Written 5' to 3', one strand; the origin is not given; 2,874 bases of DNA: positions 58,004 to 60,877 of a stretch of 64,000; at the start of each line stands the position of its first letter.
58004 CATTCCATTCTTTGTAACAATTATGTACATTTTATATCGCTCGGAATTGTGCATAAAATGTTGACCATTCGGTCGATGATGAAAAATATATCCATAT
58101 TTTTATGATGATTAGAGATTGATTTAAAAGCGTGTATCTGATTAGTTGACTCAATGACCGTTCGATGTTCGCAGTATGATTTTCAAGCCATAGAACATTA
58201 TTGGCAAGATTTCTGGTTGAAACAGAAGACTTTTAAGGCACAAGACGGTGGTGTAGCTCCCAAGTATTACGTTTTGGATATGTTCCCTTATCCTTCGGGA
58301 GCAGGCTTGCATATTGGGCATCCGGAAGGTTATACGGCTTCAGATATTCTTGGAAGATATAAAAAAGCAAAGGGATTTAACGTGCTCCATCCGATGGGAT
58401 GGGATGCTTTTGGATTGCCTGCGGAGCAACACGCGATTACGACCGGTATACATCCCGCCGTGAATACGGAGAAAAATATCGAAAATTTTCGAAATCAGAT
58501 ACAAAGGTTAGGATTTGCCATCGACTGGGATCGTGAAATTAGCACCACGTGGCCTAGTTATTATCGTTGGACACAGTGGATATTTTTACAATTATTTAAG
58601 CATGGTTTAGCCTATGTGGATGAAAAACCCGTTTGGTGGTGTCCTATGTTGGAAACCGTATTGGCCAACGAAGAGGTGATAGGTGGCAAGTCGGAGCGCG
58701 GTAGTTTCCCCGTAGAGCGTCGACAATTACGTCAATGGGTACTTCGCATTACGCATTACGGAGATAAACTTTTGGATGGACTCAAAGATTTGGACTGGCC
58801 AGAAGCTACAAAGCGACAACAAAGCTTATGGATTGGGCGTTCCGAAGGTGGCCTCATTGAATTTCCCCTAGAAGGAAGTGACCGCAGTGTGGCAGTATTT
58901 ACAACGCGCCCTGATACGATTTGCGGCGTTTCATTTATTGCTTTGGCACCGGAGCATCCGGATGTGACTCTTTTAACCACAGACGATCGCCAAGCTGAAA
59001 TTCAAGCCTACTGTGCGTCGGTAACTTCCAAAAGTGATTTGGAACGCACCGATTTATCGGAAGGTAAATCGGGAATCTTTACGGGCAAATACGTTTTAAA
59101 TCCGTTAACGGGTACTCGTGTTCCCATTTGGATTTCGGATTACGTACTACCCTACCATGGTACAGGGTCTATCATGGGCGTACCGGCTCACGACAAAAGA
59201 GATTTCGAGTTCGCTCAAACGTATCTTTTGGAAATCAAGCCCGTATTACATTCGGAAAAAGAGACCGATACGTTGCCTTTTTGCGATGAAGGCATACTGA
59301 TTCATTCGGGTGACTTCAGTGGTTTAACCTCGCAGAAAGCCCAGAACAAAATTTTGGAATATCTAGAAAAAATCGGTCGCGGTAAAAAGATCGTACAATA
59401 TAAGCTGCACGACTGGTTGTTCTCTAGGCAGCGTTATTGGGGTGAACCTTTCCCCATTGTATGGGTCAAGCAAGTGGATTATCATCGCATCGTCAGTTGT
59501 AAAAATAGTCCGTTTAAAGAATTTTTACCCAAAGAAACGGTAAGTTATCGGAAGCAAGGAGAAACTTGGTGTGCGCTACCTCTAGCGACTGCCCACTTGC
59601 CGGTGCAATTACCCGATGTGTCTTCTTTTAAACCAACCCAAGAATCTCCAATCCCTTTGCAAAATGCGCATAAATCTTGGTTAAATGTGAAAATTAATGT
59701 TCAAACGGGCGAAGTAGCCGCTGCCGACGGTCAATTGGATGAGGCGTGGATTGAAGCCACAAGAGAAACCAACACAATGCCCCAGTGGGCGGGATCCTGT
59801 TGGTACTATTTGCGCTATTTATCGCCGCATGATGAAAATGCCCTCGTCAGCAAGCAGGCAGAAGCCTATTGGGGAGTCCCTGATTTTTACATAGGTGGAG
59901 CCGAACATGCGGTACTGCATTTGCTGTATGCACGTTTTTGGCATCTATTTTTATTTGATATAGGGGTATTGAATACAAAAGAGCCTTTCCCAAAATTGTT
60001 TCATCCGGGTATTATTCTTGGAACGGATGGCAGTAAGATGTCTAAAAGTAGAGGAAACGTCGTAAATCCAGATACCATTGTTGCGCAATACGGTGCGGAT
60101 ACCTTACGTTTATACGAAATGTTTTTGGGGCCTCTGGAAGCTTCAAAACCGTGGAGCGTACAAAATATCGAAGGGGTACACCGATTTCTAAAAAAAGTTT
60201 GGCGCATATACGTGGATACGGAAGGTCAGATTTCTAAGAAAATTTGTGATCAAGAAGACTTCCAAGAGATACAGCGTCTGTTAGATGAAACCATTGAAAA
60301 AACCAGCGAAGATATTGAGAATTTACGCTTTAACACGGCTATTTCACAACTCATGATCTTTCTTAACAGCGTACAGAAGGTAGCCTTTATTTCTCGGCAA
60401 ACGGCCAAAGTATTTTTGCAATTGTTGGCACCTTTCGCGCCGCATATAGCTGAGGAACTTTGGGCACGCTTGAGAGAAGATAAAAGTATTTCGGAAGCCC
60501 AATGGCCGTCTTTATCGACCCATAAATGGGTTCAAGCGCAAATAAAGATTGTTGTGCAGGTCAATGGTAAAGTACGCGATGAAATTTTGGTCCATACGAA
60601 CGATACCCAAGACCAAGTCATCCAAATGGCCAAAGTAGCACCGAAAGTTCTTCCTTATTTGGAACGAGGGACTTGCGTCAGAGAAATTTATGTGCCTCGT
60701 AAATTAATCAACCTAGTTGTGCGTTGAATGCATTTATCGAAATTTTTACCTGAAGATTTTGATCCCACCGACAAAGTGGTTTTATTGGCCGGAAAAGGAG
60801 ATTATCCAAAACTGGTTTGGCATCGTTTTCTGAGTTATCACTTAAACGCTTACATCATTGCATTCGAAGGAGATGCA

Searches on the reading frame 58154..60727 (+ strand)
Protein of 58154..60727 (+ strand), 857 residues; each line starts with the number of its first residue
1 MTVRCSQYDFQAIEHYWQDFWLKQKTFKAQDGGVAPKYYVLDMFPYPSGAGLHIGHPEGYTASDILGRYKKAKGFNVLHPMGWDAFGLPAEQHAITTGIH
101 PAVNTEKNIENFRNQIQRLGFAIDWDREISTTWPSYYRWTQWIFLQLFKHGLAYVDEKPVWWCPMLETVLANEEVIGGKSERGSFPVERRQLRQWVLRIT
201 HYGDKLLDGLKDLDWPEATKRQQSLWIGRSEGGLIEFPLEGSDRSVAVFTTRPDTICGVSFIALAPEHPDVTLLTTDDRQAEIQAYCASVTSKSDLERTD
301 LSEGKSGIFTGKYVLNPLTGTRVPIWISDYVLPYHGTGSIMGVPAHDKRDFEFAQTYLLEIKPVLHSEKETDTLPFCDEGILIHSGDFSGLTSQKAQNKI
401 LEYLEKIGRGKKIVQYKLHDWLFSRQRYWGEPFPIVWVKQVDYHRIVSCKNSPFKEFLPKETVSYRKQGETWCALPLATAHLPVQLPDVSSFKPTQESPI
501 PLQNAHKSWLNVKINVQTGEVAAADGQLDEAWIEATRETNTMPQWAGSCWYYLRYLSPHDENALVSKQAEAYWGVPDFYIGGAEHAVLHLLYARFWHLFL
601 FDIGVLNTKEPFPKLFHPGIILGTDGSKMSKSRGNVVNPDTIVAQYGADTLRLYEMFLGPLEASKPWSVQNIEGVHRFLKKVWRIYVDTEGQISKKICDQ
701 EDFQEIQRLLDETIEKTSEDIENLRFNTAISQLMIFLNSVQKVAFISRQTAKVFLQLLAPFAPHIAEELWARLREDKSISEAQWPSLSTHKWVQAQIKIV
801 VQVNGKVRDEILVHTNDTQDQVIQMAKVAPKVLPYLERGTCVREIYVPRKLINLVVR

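Call 89: search_protein_families(library=pfam, proteins=[window:58154-60727:+], max_evalue=0.00001)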
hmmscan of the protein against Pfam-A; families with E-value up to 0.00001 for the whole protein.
window:58154-60727:+ (857 aa): 4 families
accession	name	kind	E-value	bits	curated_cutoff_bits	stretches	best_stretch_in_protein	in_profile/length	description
PF13603.12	tRNA-synt_1_2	-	2.2e-58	197.3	25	1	226-405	3-185/185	Leucyl-tRNA synthetase, editing domain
PF00133.28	tRNA-synt_1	-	5e-46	157.7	22.7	2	17-220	2-218/414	tRNA synthetases class I (I, L, M and V)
PF09334.17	tRNA-synt_1g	-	1.1e-24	87.4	20.1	1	43-177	6-137/391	tRNA synthetases class I (M)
PF08264.19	Anticodon_1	-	9.9e-22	77.9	25.1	1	706-818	4-143/148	Anticodon-binding domain of tRNA ligase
